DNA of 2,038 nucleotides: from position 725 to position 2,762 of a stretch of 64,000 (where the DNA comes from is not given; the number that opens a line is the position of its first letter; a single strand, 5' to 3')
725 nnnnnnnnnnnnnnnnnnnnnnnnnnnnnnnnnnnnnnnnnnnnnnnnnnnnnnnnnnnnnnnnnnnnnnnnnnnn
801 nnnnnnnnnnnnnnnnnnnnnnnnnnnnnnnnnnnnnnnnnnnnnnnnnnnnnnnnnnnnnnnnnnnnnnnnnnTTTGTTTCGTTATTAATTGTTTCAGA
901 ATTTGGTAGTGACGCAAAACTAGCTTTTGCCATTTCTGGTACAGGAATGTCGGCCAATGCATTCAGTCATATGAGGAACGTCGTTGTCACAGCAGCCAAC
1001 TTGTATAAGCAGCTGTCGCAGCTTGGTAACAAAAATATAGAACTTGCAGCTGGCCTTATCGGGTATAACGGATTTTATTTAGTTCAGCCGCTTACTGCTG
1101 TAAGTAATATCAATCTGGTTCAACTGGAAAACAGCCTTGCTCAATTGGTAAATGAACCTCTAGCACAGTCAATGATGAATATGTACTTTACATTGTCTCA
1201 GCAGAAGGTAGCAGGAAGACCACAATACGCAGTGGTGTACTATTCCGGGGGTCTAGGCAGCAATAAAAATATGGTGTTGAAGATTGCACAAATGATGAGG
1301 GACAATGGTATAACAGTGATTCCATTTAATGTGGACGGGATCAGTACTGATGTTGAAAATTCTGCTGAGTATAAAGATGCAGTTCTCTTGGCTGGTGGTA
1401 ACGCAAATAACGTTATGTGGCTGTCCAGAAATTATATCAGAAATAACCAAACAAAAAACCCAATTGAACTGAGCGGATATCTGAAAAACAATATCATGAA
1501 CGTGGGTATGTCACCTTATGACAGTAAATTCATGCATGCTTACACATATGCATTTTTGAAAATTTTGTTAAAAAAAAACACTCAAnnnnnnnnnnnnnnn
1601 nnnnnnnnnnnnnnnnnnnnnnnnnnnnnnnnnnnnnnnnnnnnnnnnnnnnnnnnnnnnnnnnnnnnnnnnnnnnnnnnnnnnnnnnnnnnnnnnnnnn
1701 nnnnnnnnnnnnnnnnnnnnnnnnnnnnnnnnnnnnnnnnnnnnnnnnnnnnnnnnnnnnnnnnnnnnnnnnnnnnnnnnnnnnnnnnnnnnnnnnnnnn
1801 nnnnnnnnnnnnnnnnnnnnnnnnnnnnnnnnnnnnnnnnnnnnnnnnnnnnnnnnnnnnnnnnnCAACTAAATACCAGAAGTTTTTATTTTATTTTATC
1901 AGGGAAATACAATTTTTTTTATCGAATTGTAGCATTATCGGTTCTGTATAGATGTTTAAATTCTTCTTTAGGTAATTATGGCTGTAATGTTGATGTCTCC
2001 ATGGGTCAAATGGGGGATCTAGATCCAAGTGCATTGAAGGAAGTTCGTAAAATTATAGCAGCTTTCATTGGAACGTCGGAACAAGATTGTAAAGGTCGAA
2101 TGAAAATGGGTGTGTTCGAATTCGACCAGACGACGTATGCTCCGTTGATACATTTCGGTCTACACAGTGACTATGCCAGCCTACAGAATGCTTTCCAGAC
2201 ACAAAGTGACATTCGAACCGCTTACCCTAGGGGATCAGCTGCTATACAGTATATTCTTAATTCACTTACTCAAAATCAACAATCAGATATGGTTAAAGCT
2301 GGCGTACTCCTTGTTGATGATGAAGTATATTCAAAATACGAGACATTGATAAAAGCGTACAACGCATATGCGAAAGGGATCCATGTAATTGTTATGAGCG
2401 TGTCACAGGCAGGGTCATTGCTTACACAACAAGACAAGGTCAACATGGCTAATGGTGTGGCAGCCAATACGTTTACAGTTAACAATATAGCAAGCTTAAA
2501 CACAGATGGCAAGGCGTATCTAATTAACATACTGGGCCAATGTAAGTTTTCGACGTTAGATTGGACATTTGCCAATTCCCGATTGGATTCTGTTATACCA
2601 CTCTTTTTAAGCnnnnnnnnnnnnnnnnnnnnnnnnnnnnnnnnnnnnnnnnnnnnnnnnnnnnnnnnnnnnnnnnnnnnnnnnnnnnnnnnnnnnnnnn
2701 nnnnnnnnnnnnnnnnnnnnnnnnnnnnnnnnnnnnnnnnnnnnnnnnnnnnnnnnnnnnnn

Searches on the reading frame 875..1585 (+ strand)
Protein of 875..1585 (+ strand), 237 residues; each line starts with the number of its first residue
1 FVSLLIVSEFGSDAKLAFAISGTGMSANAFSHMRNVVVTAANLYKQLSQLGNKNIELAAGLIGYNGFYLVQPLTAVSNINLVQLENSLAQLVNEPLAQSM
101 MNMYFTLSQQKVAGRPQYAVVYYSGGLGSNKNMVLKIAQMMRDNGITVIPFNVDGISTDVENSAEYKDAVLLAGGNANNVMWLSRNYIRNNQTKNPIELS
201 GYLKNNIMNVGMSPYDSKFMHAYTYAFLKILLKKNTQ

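Call 48: search_protein_families(library=pfam, max_evalue=0.01, proteins=[window:875-1585:+])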
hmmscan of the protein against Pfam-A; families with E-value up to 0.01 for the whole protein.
window:875-1585:+ (237 aa): 1 family
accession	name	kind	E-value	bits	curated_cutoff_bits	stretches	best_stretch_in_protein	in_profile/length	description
PF03702.20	AnmK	-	0.0025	17.4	24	1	92-183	216-304/367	Anhydro-N-acetylmuramic acid kinase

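Call 63: search_protein_families(library=pfam, max_evalue=10, proteins=[window:875-1585:+])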
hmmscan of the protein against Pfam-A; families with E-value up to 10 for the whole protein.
window:875-1585:+ (237 aa): 2 families
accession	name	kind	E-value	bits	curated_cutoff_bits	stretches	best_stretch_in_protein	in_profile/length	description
PF03702.20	AnmK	-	0.0025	17.4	24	1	92-183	216-304/367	Anhydro-N-acetylmuramic acid kinase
PF22521.2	HypF_C_2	-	0.19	11.9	27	1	96-149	173-225/241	Carbamoyltransferase, Kae1-like Domain, second subdomain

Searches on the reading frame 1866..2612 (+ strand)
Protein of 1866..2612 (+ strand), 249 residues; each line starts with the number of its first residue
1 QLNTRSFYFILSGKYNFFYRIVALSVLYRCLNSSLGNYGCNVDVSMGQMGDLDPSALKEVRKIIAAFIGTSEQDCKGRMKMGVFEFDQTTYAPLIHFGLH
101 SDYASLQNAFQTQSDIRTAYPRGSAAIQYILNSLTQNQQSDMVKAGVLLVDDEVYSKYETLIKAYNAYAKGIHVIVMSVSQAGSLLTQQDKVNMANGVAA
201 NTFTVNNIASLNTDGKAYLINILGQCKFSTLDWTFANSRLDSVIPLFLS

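Call 48: search_protein_families(library=pfam, max_evalue=0.01, proteins=[window:1866-2612:+])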
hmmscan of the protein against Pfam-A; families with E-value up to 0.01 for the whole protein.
window:1866-2612:+ (249 aa): 0 families

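Call 63: search_protein_families(library=pfam, max_evalue=10, proteins=[window:1866-2612:+])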
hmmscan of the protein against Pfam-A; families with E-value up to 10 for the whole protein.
window:1866-2612:+ (249 aa): 1 family
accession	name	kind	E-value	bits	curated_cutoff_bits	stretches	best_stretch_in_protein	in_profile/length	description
PF10353.14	DUF2430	-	0.021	15.7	24.6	1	174-235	36-92/107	Protein of unknown function (DUF2430)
